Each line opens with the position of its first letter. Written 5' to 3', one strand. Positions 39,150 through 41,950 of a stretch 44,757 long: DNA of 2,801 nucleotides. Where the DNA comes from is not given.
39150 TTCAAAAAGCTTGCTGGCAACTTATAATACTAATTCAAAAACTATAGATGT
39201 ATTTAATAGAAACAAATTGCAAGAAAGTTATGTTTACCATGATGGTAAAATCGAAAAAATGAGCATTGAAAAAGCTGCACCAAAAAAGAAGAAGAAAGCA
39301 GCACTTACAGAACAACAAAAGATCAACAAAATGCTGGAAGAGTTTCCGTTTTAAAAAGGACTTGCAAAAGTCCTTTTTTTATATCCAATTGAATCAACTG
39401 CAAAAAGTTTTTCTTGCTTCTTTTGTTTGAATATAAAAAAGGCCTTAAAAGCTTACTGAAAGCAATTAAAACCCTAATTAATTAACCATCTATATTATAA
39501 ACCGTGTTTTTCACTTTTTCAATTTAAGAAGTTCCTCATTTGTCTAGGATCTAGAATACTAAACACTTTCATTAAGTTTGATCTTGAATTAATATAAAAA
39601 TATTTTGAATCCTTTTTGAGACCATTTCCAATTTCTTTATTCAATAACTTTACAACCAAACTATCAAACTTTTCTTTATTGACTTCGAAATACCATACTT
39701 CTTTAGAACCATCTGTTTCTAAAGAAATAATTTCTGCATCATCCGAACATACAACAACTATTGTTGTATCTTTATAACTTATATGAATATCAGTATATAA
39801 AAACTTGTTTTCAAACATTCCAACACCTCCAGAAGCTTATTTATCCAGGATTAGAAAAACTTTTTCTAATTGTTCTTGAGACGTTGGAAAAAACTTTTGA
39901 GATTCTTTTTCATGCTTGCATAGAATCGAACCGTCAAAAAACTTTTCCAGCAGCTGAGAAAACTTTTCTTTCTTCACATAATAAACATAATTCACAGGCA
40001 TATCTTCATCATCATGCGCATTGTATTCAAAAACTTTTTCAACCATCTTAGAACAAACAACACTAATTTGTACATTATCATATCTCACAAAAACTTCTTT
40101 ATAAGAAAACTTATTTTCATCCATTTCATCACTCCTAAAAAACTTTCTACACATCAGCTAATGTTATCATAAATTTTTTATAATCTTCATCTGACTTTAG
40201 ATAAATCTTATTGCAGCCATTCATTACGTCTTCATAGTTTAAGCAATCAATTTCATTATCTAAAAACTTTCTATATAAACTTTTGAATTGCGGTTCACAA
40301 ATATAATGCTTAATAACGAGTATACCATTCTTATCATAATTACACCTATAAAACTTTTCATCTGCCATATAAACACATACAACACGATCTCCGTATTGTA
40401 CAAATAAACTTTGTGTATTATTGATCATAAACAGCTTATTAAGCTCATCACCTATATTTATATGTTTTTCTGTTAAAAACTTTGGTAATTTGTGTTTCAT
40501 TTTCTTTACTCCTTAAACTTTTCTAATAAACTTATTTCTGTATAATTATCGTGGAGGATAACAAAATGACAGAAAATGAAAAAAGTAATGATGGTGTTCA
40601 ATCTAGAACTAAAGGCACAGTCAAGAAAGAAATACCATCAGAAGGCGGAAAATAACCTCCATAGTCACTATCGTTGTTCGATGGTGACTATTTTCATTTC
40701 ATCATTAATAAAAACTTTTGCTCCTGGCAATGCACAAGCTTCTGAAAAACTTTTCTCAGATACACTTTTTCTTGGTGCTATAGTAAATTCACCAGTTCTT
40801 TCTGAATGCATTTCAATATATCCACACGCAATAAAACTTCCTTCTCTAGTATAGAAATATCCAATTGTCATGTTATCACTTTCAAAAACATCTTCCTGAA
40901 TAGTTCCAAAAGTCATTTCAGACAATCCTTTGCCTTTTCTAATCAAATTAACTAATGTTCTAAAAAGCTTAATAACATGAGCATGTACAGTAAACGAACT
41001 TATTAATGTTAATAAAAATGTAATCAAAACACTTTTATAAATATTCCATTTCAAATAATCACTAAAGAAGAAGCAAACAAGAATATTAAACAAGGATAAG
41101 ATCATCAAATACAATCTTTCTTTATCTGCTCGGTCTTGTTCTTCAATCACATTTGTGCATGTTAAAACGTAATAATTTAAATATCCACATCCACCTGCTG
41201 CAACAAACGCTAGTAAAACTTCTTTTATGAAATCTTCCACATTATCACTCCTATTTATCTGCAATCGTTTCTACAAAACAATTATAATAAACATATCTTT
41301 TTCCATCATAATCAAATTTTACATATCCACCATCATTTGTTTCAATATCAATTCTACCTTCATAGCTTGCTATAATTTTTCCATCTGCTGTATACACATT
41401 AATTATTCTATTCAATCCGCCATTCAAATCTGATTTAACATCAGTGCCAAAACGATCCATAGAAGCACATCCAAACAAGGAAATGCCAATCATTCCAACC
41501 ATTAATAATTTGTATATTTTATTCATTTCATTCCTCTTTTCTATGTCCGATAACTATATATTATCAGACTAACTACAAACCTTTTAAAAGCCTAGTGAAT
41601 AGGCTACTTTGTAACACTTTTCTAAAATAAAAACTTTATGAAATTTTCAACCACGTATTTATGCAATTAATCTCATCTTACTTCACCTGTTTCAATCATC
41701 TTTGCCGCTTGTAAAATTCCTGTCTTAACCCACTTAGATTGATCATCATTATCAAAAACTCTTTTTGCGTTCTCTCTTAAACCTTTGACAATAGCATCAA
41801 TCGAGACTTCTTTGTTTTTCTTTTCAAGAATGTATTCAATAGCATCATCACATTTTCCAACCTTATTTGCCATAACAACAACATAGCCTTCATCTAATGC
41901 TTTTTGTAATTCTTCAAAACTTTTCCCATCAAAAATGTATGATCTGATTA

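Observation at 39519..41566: Self-contained moron: lipoprotein + 3-TM protein + three tandem paralogues, with an opposite-strand micro-ORF in the middle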

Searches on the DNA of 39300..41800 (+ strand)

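Call 6: search_dna_similar(query=window:39300-41800:+, collection=phages, mode=distant, max_rows=25)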
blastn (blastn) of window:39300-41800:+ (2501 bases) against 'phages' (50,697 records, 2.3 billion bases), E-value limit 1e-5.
No match.

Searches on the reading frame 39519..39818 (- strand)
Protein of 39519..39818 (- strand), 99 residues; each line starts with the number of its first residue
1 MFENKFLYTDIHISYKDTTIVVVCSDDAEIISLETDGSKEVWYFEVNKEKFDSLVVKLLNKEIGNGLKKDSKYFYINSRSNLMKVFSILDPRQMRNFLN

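Call 3: search_protein_families(library=pfam, proteins=[window:39519-39818:-], max_evalue=1)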
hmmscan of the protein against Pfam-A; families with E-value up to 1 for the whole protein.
window:39519-39818:- (99 aa): 2 families
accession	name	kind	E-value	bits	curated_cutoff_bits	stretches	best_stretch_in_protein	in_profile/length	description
PF24449.1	T4_y05I_N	-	0.028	15.5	24.9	1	12-86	22-91/99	y05I-like putative transcription factor N-terminal domain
PF15613.11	WSD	-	0.038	14.6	25.4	0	49-95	32-57/69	Williams-Beuren syndrome DDT (WSD), D-TOX E motif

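Call 4: search_protein_families(library=phrogs, proteins=[window:39519-39818:-], max_evalue=1)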
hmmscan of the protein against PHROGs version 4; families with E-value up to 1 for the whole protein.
window:39519-39818:- (99 aa): 3 families
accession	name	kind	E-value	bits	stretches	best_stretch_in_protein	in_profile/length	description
phrog_10591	-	unknown function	0.063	14.5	1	11-57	25-69/102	-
phrog_18501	-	unknown function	0.11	13.5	1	14-44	24-51/62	-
phrog_10856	-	moron, auxiliary metabolic gene and host takeover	0.11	12.9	1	38-86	248-296/309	sporulation protein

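Call 5: search_protein_families(library=padloc, proteins=[window:39519-39818:-], max_evalue=1)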
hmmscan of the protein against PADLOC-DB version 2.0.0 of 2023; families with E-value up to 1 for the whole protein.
window:39519-39818:- (99 aa): 0 families

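Call 89: search_protein_families(library=ncbifam, proteins=[window:39519-39818:-], max_evalue=0.1)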
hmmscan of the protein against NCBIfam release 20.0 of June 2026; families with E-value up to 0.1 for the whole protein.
window:39519-39818:- (99 aa): 0 families

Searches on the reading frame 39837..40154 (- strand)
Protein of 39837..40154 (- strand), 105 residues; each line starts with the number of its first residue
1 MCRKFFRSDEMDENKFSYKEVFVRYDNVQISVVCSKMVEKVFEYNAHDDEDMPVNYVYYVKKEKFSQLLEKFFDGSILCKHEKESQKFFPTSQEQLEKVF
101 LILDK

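Call 3: search_protein_families(library=pfam, proteins=[window:39837-40154:-], max_evalue=1)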
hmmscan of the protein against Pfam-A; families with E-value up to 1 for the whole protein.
window:39837-40154:- (105 aa): 2 families
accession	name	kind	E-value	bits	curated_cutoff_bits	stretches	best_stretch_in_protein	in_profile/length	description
PF14781.12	BBS2_N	-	0.053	13.9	26.3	1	23-51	3-31/107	Ciliary BBSome complex subunit 2, N-terminal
PF12500.13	TRSP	-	0.093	13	25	1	38-69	79-109/128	TRSP domain C terminus to PRTase_2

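Call 4: search_protein_families(library=phrogs, proteins=[window:39837-40154:-], max_evalue=1)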
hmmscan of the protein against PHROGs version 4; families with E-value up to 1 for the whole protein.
window:39837-40154:- (105 aa): 0 families

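Call 5: search_protein_families(library=padloc, proteins=[window:39837-40154:-], max_evalue=1)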
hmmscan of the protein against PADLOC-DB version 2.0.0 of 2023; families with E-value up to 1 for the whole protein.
window:39837-40154:- (105 aa): 2 families
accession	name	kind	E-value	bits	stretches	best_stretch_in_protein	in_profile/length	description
PDLC00470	JetB1|JetB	-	0.032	11.6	1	60-86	16-42/223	DUF4194 domain; MukE-like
PDLC03203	mREase_II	-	0.032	11.4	1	18-100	171-247/393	Type II methyl-directed restriction enzyme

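Call 35: predict_structure(alignment_id=A3)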
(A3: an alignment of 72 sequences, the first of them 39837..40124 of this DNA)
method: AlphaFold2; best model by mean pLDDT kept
length: 95 residues; sequences in the alignment: 72
mean_pLDDT: 86.4   pTM: 0.79
mean pLDDT of the five models: 86.4, 85.4, 84.9, 84.1, 83.1
residues with pLDDT >= 90: 58; 70-90: 22; 50-70: 12; < 50: 3
segments of 3 or more residues with pLDDT < 50: 1-3
pLDDT, mean of each block of 10 residues (from residue 1): 62 94 89 69 85 93 96 89 98 93
secondary structure, 60 per line:
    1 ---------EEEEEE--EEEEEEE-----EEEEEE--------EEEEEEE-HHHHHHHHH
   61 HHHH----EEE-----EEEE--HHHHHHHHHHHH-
elements in order: E10-15 E18-24 E30-35 E44-50 H52-64 E69-71 E77-80 H83-94
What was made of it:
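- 39837..40124 (-): P2, 95 aa (start ATG 40124), the most conserved paralogue. The AF2 model has pLDDT 86 (call 35).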

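Call 38: fold_search(model_id=the predicted structure, library=pdb)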
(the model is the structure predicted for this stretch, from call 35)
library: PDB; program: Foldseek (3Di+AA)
matches with E <= 10: 152; with E <= 0.001: 0
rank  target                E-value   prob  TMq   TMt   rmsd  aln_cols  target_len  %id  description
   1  6p01_A                1.5e-01  0.25  0.29  0.14  11.3        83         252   16  Apo structure of the E52D mutant of ANT-4 (released 2020-01-29)
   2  1kny_A                1.6e-01  0.21  0.28  0.14  11.2        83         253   16  KANAMYCIN NUCLEOTIDYLTRANSFERASE (released 1996-08-17)
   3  6un8_A                2.1e-01  0.21  0.29  0.14  11.3        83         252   16  Wild type ANT bound to neomycin (released 2020-05-06)
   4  6p06_A                2.3e-01  0.21  0.29  0.14  11.2        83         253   16  Ternary structure of the E52D mutant of ANT-4 with Neomycin and AMPCPP (released 2020-01-29)
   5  6nmk_B                2.4e-01  0.20  0.28  0.14  11.3        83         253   16  Binary complex structure of the T130K mutant of ANT-4'' with Neomycin (released 2020-01-15)
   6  6nmk_A                2.6e-01  0.18  0.29  0.13  11.4        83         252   14  Binary complex structure of the T130K mutant of ANT-4'' with Neomycin (released 2020-01-15)
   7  6un8_B                4.3e-01  0.15  0.29  0.14  11.3        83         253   16  Wild type ANT bound to neomycin (released 2020-05-06)
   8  3c18_B                8.8e-01  0.16  0.29  0.12   3.8        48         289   12  Crystal structure of nucleotidyltransferase-like protein (ZP_00538802.1) from Exiguobacterium sibiricum 255-15 at 1.90 (released 2008-02-12)
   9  4ebk_A                1.4e+00  0.20  0.29  0.13   3.4        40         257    8  Crystal structure of aminoglycoside 4'-O-adenylyltransferase ANT(4')-IIb, tobramycin-bound (released 2012-04-04)
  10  8b76_A                1.5e+00  0.09  0.31  0.04  13.2        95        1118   15  The crystal structure of M644G variant of DNA Pol Epsilon containing dTTP in the polymerase active site (released 2023-11-01)
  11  4bl9_B                1.5e+00  0.08  0.28  0.05   9.8        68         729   15  Crystal structure of full-length human Suppressor of fused (SUFU) mutant lacking a regulatory subdomain (crystal form  (released 2013-11-27)
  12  1a3a_B                1.6e+00  0.08  0.28  0.20   9.4        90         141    9  CRYSTAL STRUCTURE OF IIA MANNITOL FROM ESCHERICHIA COLI (released 1998-08-12)
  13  2z5b_B                1.6e+00  0.03  0.21  0.16  15.2       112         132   14  Crystal Structure of a Novel Chaperone Complex for Yeast 20S Proteasome Assembly (released 2008-01-22)
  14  1in0_A                1.8e+00  0.08  0.29  0.19  13.6        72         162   11  YAJQ PROTEIN (HI1034) (released 2003-06-10)
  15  6s2e_A                1.8e+00  0.06  0.29  0.04  16.1        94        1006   14  Cryo-EM structure of Ctf18-1-8 in complex with the catalytic domain of DNA polymerase epsilon (released 2020-07-08)
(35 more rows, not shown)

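Call 43: fold_search(model_id=the predicted structure, library=viral)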
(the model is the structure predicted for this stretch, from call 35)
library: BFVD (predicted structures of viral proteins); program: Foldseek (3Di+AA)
matches with E <= 10: 260; with E <= 0.001: 0
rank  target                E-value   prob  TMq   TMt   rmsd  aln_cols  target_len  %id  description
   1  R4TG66                8.0e-02  0.82  0.41  0.33   9.7        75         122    9  Uncharacterized protein [Haloarcula hispanica tailed virus 2]
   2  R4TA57                9.7e-02  0.66  0.38  0.23  11.0        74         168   15  Uncharacterized protein [Haloarcula californiae tailed virus 2]
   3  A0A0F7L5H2            1.6e-01  0.18  0.27  0.24  10.7       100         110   12  Uncharacterized protein [uncultured marine virus]
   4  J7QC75                6.3e-01  0.25  0.41  0.23   6.8       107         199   13  Uncharacterized protein [Alphaspiravirus yamagawaense]
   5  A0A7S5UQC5            8.2e-01  0.12  0.34  0.26   6.9       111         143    5  Uncharacterized protein [Rhizobium phage RHph_TM34]
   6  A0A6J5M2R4            8.8e-01  0.14  0.30  0.12   4.8        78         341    9  Uncharacterized protein [uncultured Caudovirales phage]
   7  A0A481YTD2            9.4e-01  0.15  0.29  0.06  12.3        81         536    4  Ubiquitin carboxyl-terminal hydrolase [Marseillevirus LCMAC102]
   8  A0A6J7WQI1            1.0e+00  0.07  0.25  0.15  12.2       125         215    9  Uncharacterized protein [uncultured Caudovirales phage]
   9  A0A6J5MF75            1.0e+00  0.03  0.18  0.16  13.2        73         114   11  Uncharacterized protein [uncultured Caudovirales phage]
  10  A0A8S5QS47            1.1e+00  0.11  0.37  0.25   9.4       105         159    8  Putative nucleotidyltransferase [Podoviridae sp. ctRnx2]
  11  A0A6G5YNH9            1.1e+00  0.08  0.28  0.33  11.6        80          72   11  (no name in the UniProt tables at hand)
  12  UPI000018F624         1.2e+00  0.10  0.28  0.11   4.3        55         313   14  (no name look-up for this kind of identifier)
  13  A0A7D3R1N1            1.2e+00  0.05  0.24  0.15   9.5       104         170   10  Nucleotidyltransferase relA/spot protein [Fadolivirus FV1/VV64]
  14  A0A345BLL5            1.3e+00  0.07  0.28  0.23  10.1       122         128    9  Uncharacterized protein [Erwinia phage Wellington]
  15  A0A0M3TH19            1.4e+00  0.13  0.31  0.17   5.6        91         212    8  UXP [Simian adenovirus 19]
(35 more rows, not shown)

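Call 53: find_related_loci(query=window:39837-40124:-, collection=genome_contigs, flank=8000)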
Query window:39837-40124:- (95 aa) in genome_contigs; peptide patterns used: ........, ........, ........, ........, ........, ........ (x = any residue, [..] = any of these).
239 stretches matched a pattern; 1 encode a relative of the query (tblastn E <= 1e-3); 1 distinct loci.
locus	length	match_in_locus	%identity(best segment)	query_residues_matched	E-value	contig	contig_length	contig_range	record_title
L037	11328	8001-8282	86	1-95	4e-50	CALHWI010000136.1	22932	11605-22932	MAG TPA_asm: uncultured Solobacterium sp. isolate ERR525737_bin.15_CONCOCT_v1.1_MAG genome assembly, contig: ERZ1741852.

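Call 89: search_protein_families(library=ncbifam, proteins=[window:39837-40124:-], max_evalue=0.1)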
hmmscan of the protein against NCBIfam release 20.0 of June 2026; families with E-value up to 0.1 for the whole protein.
window:39837-40124:- (95 aa): 0 families

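Call 98: search_solved_structures(query=A3, max_evalue=1)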
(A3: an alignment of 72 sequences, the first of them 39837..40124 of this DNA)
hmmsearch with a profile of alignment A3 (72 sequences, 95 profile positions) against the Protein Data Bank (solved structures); distinct sequences matched with E-value up to 1: 3.
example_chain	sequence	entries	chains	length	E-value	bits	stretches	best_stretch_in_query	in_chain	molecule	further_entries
3jbn_B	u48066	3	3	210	0.071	17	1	54-88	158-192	40S ribosomal protein eS1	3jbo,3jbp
3j7a_B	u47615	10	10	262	0.1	16.4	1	53-88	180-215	40S ribosomal protein eS1 | 40S ribosomal protein S3a | Small ribosomal subunit protein eS1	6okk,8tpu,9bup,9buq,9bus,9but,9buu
4jh1_A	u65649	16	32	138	0.1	16.4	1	19-71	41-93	Metallothiol transferase FosB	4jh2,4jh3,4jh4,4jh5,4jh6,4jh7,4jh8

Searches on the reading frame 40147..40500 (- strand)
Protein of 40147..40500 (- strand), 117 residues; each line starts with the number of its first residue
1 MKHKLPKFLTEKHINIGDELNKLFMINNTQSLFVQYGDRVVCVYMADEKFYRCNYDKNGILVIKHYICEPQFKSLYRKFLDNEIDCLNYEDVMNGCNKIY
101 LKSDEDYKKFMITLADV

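Call 3: search_protein_families(library=pfam, proteins=[window:40147-40500:-], max_evalue=1)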
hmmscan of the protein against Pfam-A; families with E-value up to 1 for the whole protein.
window:40147-40500:- (117 aa): 1 family
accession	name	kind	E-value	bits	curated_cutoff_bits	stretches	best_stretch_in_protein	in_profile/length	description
PF22592.2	FCaBP_EF-hand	-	0.036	14.8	27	1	73-99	18-44/93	FCaBP EF-hand domain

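Call 4: search_protein_families(library=phrogs, proteins=[window:40147-40500:-], max_evalue=1)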
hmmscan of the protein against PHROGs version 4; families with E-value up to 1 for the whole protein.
window:40147-40500:- (117 aa): 0 families

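Call 5: search_protein_families(library=padloc, proteins=[window:40147-40500:-], max_evalue=1)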
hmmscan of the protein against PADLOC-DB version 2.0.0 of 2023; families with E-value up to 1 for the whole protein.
window:40147-40500:- (117 aa): 0 families

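Call 26: find_homologous_proteins(query=A1, max_evalue=0.01)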
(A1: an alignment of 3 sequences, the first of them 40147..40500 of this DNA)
Query A1 (3 sequences) (117 aa, profile of the alignment): 342 proteins with E <= 0.01 among 382 candidates; the best 120 are listed.
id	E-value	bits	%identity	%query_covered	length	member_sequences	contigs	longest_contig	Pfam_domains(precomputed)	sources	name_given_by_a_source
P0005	1.6e-45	171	-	-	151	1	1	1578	-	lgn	-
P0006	6.5e-38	147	27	70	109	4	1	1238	-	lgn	-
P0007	3.0e-37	145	25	73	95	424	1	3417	-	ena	-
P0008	9.5e-37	143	30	69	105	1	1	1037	-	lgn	-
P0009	1.3e-36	143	27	73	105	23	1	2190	-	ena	-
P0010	1.4e-36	143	27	73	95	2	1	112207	-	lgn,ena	-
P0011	5.5e-36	141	29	46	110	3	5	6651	-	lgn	-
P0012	6.8e-36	141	29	50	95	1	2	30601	-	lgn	-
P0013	9.8e-36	140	26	73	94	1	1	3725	-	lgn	-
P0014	1.0e-35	140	30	49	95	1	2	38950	-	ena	-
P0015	1.3e-35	140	23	73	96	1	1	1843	-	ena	-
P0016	3.6e-35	138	26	43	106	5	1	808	-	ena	-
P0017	3.9e-35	138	28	49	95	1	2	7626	-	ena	-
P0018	8.4e-35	137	-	-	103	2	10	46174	-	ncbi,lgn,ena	-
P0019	8.7e-35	137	28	49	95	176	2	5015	-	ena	-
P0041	2.7e-31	126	33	69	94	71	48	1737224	-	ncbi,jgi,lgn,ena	-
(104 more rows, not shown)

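Call 51: find_encoding_contigs(protein=P0041, flank=8000, max_places=6)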
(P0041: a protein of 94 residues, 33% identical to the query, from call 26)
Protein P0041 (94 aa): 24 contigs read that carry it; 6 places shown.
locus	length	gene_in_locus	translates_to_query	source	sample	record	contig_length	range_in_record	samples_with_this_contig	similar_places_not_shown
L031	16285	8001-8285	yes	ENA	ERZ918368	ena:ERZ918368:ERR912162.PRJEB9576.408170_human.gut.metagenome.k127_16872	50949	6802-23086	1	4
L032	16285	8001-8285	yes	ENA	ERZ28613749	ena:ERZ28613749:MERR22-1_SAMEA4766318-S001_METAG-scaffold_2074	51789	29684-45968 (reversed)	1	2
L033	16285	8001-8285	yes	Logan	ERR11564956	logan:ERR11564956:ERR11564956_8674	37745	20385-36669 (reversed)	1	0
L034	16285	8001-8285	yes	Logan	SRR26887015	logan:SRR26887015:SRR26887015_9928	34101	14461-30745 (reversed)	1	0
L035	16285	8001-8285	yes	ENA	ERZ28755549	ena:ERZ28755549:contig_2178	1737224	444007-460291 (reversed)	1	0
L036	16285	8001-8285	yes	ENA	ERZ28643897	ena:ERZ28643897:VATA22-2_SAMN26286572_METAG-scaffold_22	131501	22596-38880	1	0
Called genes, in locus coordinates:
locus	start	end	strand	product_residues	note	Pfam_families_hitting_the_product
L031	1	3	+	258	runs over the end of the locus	PF09524:Phg_2220_C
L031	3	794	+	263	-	PF00308:Bac_DnaA, PF20720:nSTAND3 (weak)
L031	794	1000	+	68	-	-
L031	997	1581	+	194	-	-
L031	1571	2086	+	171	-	PF08761:dUTPase_2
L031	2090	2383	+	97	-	-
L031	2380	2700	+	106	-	-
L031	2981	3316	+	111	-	-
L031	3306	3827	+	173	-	-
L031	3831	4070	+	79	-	-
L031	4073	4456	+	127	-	-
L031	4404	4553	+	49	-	-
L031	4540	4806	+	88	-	-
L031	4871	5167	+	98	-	-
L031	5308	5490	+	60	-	-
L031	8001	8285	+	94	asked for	-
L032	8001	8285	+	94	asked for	-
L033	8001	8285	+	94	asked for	-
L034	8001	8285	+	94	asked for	-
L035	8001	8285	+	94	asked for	-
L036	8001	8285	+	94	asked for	-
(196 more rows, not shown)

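Call 89: search_protein_families(library=ncbifam, proteins=[window:40147-40500:-], max_evalue=0.1)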
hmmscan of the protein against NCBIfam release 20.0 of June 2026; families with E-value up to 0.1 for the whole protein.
window:40147-40500:- (117 aa): 0 families
